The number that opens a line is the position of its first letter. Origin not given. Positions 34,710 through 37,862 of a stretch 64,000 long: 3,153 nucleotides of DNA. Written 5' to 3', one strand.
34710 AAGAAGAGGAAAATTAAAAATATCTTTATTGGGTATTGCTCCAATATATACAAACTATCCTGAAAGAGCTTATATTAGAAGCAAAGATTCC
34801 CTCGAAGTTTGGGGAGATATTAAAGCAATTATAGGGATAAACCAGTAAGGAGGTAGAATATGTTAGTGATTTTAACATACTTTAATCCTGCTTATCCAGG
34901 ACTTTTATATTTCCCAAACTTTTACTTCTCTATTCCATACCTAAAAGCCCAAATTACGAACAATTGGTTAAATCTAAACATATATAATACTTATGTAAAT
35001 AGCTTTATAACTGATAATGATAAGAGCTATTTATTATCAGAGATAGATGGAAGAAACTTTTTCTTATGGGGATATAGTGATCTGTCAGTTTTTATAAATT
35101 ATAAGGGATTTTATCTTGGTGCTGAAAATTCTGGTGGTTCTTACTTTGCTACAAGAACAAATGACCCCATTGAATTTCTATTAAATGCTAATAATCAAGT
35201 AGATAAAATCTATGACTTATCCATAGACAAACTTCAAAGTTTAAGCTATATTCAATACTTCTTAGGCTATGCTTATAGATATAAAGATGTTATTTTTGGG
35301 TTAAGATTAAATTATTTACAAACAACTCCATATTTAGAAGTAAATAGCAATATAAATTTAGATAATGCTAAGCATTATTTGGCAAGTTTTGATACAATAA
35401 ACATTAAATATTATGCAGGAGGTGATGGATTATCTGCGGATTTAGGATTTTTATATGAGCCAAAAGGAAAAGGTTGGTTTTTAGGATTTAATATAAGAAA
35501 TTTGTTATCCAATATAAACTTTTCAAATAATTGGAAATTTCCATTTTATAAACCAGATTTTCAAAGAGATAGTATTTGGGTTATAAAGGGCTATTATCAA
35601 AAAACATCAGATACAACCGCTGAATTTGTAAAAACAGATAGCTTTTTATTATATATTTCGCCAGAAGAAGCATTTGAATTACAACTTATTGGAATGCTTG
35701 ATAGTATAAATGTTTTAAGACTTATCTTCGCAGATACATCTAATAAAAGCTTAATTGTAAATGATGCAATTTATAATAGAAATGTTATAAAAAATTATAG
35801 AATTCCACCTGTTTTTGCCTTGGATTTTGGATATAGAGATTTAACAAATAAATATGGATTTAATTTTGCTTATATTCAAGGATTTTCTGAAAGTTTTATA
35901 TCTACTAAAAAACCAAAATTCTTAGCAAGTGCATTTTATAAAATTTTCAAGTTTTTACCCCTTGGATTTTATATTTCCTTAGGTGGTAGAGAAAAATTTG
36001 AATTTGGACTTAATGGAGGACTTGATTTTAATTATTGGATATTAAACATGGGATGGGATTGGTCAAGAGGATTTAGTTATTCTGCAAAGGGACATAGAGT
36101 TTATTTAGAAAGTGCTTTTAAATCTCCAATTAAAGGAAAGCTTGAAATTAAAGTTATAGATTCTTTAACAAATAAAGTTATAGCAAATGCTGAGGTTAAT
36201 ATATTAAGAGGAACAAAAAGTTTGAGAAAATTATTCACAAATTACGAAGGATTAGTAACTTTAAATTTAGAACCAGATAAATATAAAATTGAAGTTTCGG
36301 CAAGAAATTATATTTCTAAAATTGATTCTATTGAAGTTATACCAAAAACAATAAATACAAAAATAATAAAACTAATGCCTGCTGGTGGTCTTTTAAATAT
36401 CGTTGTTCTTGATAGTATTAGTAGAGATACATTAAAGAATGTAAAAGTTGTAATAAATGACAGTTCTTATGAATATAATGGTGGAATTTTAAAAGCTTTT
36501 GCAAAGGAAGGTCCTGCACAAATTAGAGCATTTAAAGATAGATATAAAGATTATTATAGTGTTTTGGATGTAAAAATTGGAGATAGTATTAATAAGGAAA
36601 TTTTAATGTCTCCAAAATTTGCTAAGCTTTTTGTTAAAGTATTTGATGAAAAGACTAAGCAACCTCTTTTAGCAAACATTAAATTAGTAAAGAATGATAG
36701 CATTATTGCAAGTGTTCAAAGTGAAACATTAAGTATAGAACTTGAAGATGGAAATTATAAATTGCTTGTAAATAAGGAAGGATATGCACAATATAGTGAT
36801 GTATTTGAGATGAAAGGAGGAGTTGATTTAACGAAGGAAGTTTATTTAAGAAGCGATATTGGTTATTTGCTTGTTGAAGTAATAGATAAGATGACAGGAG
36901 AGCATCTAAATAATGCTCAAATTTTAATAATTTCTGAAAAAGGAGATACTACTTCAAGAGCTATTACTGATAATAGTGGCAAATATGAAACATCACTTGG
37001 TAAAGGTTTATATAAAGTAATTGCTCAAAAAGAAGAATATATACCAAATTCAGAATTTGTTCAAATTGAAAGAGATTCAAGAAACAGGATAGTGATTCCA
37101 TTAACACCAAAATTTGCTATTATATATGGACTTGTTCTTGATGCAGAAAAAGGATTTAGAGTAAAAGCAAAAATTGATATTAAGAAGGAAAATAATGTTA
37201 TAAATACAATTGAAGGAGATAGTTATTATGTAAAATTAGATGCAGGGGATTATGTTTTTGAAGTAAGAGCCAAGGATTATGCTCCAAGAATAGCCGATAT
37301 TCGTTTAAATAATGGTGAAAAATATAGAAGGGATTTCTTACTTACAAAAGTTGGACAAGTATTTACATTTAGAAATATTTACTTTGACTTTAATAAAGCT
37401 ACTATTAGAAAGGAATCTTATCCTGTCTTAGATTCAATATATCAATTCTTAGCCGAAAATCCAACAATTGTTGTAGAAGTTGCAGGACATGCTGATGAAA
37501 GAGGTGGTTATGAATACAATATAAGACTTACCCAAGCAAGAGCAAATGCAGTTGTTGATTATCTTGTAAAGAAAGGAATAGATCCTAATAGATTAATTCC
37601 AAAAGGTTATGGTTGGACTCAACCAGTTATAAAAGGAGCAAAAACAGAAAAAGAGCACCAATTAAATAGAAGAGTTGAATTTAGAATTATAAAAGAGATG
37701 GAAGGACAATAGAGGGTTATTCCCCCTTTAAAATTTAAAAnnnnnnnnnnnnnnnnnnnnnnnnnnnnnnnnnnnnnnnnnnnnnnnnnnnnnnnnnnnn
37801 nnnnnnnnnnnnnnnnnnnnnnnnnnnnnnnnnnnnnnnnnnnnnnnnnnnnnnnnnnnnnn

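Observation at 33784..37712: Giant OmpA-family protein with five Ig-like spacer domains between a barrel-like N-terminal region and the peptidoglycan-binding domain, co-transcribed with a lipoprotein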

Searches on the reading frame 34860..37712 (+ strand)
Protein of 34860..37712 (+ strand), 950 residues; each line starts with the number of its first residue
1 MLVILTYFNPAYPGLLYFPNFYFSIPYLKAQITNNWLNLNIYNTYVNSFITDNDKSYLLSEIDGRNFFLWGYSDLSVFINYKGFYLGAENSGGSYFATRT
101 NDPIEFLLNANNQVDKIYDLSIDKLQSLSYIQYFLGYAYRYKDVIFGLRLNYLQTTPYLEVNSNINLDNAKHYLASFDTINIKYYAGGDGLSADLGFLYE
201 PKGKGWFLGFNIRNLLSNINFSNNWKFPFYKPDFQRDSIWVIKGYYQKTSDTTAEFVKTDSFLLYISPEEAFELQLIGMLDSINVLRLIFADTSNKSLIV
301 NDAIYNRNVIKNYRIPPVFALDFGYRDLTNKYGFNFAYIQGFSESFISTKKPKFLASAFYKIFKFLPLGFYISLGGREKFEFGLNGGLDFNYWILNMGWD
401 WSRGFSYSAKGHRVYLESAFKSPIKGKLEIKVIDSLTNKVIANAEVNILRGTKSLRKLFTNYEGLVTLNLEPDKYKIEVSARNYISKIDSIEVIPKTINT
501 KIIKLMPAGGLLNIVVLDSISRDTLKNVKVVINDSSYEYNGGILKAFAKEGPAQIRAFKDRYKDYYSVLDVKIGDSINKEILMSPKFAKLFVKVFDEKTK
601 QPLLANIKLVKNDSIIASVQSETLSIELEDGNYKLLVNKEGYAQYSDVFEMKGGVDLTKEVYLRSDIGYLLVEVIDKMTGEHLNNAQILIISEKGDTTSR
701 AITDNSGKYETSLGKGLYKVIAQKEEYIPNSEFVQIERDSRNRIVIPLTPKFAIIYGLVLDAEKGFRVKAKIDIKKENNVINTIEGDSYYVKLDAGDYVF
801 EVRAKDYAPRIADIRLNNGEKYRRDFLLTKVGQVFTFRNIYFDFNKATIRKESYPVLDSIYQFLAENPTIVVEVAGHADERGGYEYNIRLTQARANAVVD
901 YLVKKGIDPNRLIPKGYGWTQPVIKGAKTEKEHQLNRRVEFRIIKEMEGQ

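Call 3: search_protein_families(library=pfam, proteins=[window:34860-37712:+], max_evalue=0.1)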
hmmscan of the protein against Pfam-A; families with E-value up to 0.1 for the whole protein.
window:34860-37712:+ (950 aa): 9 families
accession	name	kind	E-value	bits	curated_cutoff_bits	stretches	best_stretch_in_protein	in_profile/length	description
PF00691.25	OmpA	-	5.1e-23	81.7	27.2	1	841-932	1-94/98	OmpA family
PF13620.12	CarboxypepD_reg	-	1.7e-22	80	32.3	2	673-748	5-81/82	Carboxypeptidase regulatory-like domain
PF13715.12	CarbopepD_reg_2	-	1.7e-09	38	32.2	1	674-748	5-76/88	CarboxypepD_reg-like domain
PF08308.17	PEGA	-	7.4e-05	23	20.8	0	625-651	28-55/71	PEGA domain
PF07495.19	Y_Y_Y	-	0.0028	18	26.6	0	788-806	30-48/65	Y_Y_Y domain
PF11974.14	bMG3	-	0.0068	16.8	34.9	0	678-713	23-58/103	Bacterial alpha-2-macroglobulin MG3 domain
PF05359.17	DUF748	-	0.011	14.2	50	0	837-880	878-921/1037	Domain of Unknown Function (DUF748)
PF17210.9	SdrD_B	-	0.036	14.7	29.7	0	684-725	25-67/112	SdrD B-like domain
PF14713.11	DUF4464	-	0.05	13.5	27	1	37-85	4-52/230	Domain of unknown function (DUF4464)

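Call 4: search_protein_families(library=ncbifam, proteins=[window:34860-37712:+], max_evalue=0.1)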
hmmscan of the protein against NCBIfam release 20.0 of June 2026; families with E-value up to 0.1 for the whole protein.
window:34860-37712:+ (950 aa): 37 families (the best 25 are shown)
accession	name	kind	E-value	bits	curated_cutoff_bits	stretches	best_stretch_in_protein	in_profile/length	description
NF053607.1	CHU_0125_OmpA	equivalog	2.4e-44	151.9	620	2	826-945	517-638/639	CHU_0125 family OmpA-like outer membrane integrity protein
NF052230.1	T9SS_PorE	exception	7.8e-35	120.2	600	1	755-932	425-610/648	PorE family type IX secretion system protein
NF053611.1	YiaD_Gzip_OmpA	equivalog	3e-28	98.9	175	1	838-943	102-206/206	YiaD family glycine zipper/OmpA-like lipoprotein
TIGR02802.1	Pal_lipo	equivalog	1.2e-23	83.2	125.35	1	840-942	2-103/104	peptidoglycan-associated lipoprotein Pal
NF053613.1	OMP_toxin_LptF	equivalog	3.4e-22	79.3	400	1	829-944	132-246/256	lipotoxin F family OmpA-related lipoprotein LptF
NF053612.1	anchor_PA1041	equivalog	2e-20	73.8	250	1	838-943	128-235/236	PA1041 family peptidoglycan-binding anchor lipoprotein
NF045787.1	OmpABordt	equivalog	1e-19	71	200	1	838-944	85-190/194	outer membrane protein OmpA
NF033763.1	exchanger_TraB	exception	2.6e-19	68.6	700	1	834-948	388-502/522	outer membrane exchange protein TraB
NF008067.1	PRK10802.1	equivalog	5.5e-18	65.4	261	1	839-938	68-166/171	peptidoglycan-associated lipoprotein Pal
NF053585.1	OMP_LP_YfiB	equivalog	2.2e-16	60.1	128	1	839-941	57-158/163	outer membrane lipoprotein YfiB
NF008071.1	PRK10808.1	equivalog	7.1e-16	58.5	277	1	835-931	227-325/358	porin OmpA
NF045788.1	Omp38Acinit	equivalog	1.4e-15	57.2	500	1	840-941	243-343/354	outer membrane protein Omp38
TIGR03789.1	pdsO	hypoth_equivalog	8.4e-15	55.1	152.2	1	848-942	149-242/243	sortase-associated OmpA-like protein PdsO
TIGR03350.1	type_VI_ompA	equivalog_domain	7.2e-14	51.9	139.8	1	842-942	34-136/137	type VI secretion system protein TssL, long form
NF005382.1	PRK06925.1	equivalog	1e-13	52.1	264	1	839-943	116-223/225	flagellar motor protein MotS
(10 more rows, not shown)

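Call 7: find_homologous_proteins(query=window:34860-37712:+, max_evalue=0.00001)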
Query window:34860-37712:+ (950 aa): 25 proteins with E <= 0.00001 among 7792 candidates.
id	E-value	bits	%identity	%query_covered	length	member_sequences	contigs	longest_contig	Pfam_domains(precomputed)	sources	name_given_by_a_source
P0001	0.0e+0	2126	100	100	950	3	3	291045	PF00691.26,PF13715.13,PF17802.8,PF13620.13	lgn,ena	-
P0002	0.0e+0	1785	80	100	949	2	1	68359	PF00691.26,PF13715.13,PF08308.18,PF17802.8,PF13620.13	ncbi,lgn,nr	ncbi:MAG: OmpA family protein [candidate division WOR-3 bacterium]|nr:OmpA family protein [candidate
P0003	0.0e+0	1763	80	100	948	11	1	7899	PF00691.26,PF13715.13,PF17802.8,PF13620.13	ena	-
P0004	0.0e+0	1761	80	100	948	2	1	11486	PF00691.26,PF13715.13,PF13620.13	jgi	jgi:outer membrane protein OmpA-like peptidoglycan-associated protein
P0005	0.0e+0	1759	80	100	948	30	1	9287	PF00691.26,PF13715.13,PF17802.8,PF13620.13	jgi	jgi:outer membrane protein OmpA-like peptidoglycan-associated protein/5-hydroxyisourate hydrolase-li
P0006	0.0e+0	1738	78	100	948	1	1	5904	PF00691.26,PF13715.13,PF17802.8,PF13620.13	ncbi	-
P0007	0.0e+0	1734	83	95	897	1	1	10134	PF00691.26,PF13715.13,PF08308.18,PF17802.8,PF13620.13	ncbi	ncbi:MAG: OmpA family protein, partial [candidate division WOR-3 bacterium]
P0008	0.0e+0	1529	77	90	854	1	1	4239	PF13715.13,PF17802.8,PF13620.13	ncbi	ncbi:MAG: hypothetical protein ABIL76_07845 [candidate division WOR-3 bacterium]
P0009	8.3e-290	982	49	100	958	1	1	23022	PF00691.26,PF13715.13,PF08308.18,PF13620.13,PF23374.2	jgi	-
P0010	1.6e-285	968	48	100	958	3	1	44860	PF00691.26,PF13715.13,PF08308.18,PF13620.13,PF23374.2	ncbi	-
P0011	1.1e-284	965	48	100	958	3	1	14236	PF00691.26,PF13715.13,PF08308.18,PF13620.13,PF23374.2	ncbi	-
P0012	4.7e-284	963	49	100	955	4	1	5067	PF00691.26,PF13715.13,PF08308.18,PF17802.8,PF13620.13,PF23374.2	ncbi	-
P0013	5.8e-284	963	48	100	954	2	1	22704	PF00691.26,PF13715.13,PF08308.18,PF13620.13,PF23374.2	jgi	-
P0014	4.0e-283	960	48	100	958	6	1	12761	PF00691.26,PF13715.13,PF08308.18,PF13620.13,PF23374.2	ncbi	-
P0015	1.1e-267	909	46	100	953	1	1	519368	PF00691.26,PF13715.13,PF08308.18,PF13620.13,PF23374.2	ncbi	-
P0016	2.6e-265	901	46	100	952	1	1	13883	PF00691.26,PF13715.13,PF08308.18,PF17802.8,PF13620.13,PF23374.2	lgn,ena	-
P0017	1.5e-19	88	42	12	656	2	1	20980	PF00691.26,PF07676.19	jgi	-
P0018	7.8e-19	85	42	13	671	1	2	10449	PF00691.26,PF25900.1,PF07676.19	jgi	jgi:OmpA-OmpF porin, OOP family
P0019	2.8e-8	50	34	12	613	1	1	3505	PF00691.26,PF05359.17,PF07676.19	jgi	jgi:outer membrane protein OmpA-like peptidoglycan-associated protein/Tol biopolymer transport syste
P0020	2.7e-7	47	32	14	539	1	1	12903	PF00691.26,PF07676.19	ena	-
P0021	1.7e-6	44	29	18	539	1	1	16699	PF00691.26,PF26550.2,PF07676.19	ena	-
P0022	1.7e-6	44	29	18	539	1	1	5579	PF00691.26,PF26550.2,PF07676.19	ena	-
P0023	2.9e-6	44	30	18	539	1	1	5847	PF00691.26,PF26550.2,PF07676.19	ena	-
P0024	2.9e-6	44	30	18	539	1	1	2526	PF00691.26,PF26550.2,PF07676.19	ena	-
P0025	2.9e-6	44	30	18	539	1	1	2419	PF00691.26,PF26550.2,PF07676.19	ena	-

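Call 15: find_encoding_contigs(protein=P0015, flank=6000, max_places=2)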
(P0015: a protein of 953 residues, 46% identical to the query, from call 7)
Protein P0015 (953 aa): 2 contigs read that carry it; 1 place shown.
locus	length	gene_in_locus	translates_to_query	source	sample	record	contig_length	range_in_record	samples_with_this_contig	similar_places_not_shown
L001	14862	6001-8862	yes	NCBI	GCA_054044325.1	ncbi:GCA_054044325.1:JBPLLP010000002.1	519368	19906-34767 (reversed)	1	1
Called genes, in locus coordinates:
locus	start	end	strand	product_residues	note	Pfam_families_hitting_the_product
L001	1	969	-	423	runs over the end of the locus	PF04932:Wzy_C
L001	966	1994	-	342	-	PF08240:ADH_N, PF16912:Glu_dehyd_C, PF00107:ADH_zinc_N, PF13602:ADH_zinc_N_2 (weak)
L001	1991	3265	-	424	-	PF00069:Pkinase, PF07714:PK_Tyr_Ser-Thr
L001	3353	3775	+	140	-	PF00293:NUDIX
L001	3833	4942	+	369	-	PF17785:PUA_3, PF02005:TRM (weak), PF10672:Methyltrans_SAM, PF02475:TRM5-TYW2_MTfase, PF01189:Methyltr_RsmB-F, PF03602:Cons_hypoth95, PF05175:MTS, PF13847:Methyltransf_31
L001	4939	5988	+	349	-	-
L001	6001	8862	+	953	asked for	PF23374:Fn3_arc (faint), PF08308:PEGA (faint), PF13620:CarboxypepD_reg, PF13715:CarbopepD_reg_2 (weak), PF00691:OmpA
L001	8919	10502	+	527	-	-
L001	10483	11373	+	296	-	PF13191:AAA_16 (weak), PF13177:DNA_pol3_delta2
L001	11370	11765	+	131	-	PF02590:SPOUT_MTase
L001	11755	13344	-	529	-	PF18962:Por_Secre_tail (faint)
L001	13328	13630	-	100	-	-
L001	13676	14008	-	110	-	PF03840:SecG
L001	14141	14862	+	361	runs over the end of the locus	PF00534:Glycos_transf_1, PF13692:Glyco_trans_1_4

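Call 16: find_encoding_contigs(protein=P0010, flank=6000, max_places=2)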
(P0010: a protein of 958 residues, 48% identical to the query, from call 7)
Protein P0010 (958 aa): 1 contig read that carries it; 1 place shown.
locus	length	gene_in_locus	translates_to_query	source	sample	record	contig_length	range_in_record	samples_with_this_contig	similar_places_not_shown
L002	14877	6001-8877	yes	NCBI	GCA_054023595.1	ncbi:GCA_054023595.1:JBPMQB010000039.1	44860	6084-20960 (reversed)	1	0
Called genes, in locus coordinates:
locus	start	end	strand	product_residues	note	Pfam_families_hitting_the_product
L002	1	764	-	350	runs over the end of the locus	PF02163:Peptidase_M50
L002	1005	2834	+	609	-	-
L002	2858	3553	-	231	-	PF00588:SpoU_methylase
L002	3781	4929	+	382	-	PF17785:PUA_3, PF02005:TRM (weak), PF10672:Methyltrans_SAM, PF02475:TRM5-TYW2_MTfase, PF05175:MTS, PF03602:Cons_hypoth95 (weak), PF13847:Methyltransf_31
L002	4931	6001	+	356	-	-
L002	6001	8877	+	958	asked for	PF23374:Fn3_arc (faint), PF08308:PEGA (faint), PF13620:CarboxypepD_reg, PF13715:CarbopepD_reg_2 (weak), PF00691:OmpA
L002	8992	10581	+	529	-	-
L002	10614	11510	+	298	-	PF13177:DNA_pol3_delta2, PF00004:AAA (weak)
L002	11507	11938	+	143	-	PF02590:SPOUT_MTase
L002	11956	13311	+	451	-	PF22230:Csx1_CARF (weak), PF09455:Csx1_HEPN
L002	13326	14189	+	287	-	PF00480:ROK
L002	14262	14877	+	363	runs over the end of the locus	-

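Call 49: predict_structure(alignment_id=A1)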
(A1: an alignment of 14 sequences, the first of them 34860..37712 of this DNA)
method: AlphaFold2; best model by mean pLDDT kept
length: 950 residues; sequences in the alignment: 14
mean_pLDDT: 66.6   pTM: 0.35
mean pLDDT of the five models: 66.6, 64.0, 61.9, 59.4, 59.2
residues with pLDDT >= 90: 28; 70-90: 451; 50-70: 276; < 50: 195
segments of 3 or more residues with pLDDT < 50: 1-65, 69-76, 78-80, 175-177, 227-235, 250-255, 281-298, 329-366, 372-380, 388-391, 403-410, 418-424, 948-950
pLDDT, mean of each block of 10 residues (from residue 1): 29 32 26 28 36 42 48 46 58 59 59 60 65 71 72 68 62 52 64 73 63 66 49 48 52 48 53 59 43 41 56 53 53 26 25 39 46 46 48 52 48 54 63 85 87 80 84 77 84 63 84 87 87 87 83 88 87 83 86 83 86 82 86 81 77 82 78 84 84 74 80 83 86 84 87 86 78 84 87 85 78 81 80 60 67 78 72 72 72 84 83 74 60 64 56
secondary structure, 60 per line:
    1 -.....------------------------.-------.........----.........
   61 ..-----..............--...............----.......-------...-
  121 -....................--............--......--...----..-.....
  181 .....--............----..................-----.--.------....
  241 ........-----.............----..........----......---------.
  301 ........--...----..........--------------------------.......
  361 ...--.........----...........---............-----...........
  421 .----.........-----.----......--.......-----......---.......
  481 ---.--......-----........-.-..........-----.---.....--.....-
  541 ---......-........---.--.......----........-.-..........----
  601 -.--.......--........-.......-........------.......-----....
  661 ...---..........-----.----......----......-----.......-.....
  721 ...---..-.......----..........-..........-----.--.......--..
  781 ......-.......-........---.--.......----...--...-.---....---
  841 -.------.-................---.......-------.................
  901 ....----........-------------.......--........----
elements in order (helices of 4 or more, strands of 3 or more residues): H2-6 H39-47 H52-62 E68-81 E84-98 H103-109 E117-119 E122-141 E144-155 E158-163 E166-168 E176-185 E188-199 E204-221 E237-248 E254-266 E271-280 H285-290 E300-308 E311-313 E318-327 E354-363 E366-374 E379-389 E393-404 E410-421 E426-434 E445-450 E453-459 E465-470 E474-480 E487-492 E498-505 E509-518 E528-532 E535-539 E544-549 E551-558 E565-571 E576-583 E587-596 E605-611 E614-621 E623-629 E631-638 E645-651 E657-663 E667-676 E687-692 E697-702 E708-714 E716-723 E730-736 E741-750 E752-761 E770-776 E779-786 E788-794 E796-803 E810-816 E821-823 E826-828 E834-837 H851-866 E870-876 H884-904 E912-916 H930-936 E939-946

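Call 51: find_related_loci(query=A1, collection=genome_contigs, flank=4000)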
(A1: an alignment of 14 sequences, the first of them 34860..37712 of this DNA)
Query A1 (950 aa) in genome_contigs; peptide patterns used: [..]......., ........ (x = any residue, [..] = any of these).
434 stretches matched a pattern; 211 encode a relative of the query (tblastn E <= 1e-3); the best 80 are kept; 80 distinct loci.
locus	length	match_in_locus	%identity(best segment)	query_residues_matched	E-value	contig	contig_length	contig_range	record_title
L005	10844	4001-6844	80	1-950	0e+0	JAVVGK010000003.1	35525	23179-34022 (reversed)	MAG: Candidatus Hydrothermia bacterium isolate PSS.bin.3 NODE_114_length_35525_cov_85.663603, whole genome shotgun seque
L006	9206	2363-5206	79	1-950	0e+0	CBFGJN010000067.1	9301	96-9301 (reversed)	MAG: candidate division WOR-3 bacterium isolate QQ_bins.197.1 genome assembly, contig: NODE_9744_length_9301_cov_2.45683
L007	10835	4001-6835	80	4-950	0e+0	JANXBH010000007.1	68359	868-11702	MAG: candidate division WOR-3 bacterium isolate SKYB27 NODE_7_length_68359_cov_87.600231, whole genome shotgun sequence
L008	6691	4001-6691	83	1-899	0e+0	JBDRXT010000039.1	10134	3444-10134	MAG: candidate division WOR-3 bacterium isolate BF2_201808_bins_44 BF2_201808_bins_44_scaffold_39, whole genome shotgun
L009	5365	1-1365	51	499-947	7e-141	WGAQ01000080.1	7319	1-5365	MAG: candidate division WOR-3 bacterium isolate S143_66 k151_269879, whole genome shotgun sequence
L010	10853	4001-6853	48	1-947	0e+0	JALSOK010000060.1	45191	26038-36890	MAG: candidate division WOR-3 bacterium isolate 356-284_metabat1_scaf2bin.111 356-284_scaffold_232_c1, whole genome shot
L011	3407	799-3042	39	7-946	4e-65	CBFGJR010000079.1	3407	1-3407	MAG: candidate division WOR-3 bacterium isolate QZM1.Bin.7.optimized.1 genome assembly, contig: NODE_172_length_3407_cov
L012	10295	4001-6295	38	7-948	6e-60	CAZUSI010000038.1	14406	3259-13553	MAG TPA_asm: uncultured bacterium isolate SRP104967_co1_96 genome assembly, contig: NODE_1395_length_14406_cov_123.83764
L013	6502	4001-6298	38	7-948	2e-58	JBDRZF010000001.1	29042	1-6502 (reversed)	MAG: candidate division WOR-3 bacterium isolate SRBZ-2_201901_bins_168 SRBZ-2_201901_bins_168_scaffold_1, whole genome s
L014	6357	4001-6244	38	7-946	2e-58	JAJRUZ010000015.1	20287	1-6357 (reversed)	MAG: candidate division WOR-3 bacterium isolate Dive96_bin10.253 k141_1075023, whole genome shotgun sequence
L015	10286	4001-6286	37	7-948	2e-58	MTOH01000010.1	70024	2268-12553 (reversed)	MAG: Candidatus Hydrothermus pacificus isolate JdFR-72 JGI24020J35080_1000163, whole genome shotgun sequence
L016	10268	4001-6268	39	7-948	2e-57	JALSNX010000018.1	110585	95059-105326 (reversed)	MAG: candidate division WOR-3 bacterium isolate 356-284_metabat1_scaf2bin.077 356-284_scaffold_30_c1, whole genome shotg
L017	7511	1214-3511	37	7-948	1e-57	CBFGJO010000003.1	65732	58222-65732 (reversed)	MAG: candidate division WOR-3 bacterium isolate QZM1.Bin.43.optimized.1 genome assembly, contig: NODE_3_length_65732_cov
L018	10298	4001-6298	37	7-948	7e-58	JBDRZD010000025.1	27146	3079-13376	MAG: candidate division WOR-3 bacterium isolate JZ-1_201705_bins_100 JZ-1_201705_bins_100_scaffold_25, whole genome shot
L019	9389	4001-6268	38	7-948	2e-56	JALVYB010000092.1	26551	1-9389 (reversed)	MAG: candidate division WOR-3 bacterium isolate M10_metabat2_scaf2bin.168 M10_NODE_674_length_26551_cov_5.142295, whole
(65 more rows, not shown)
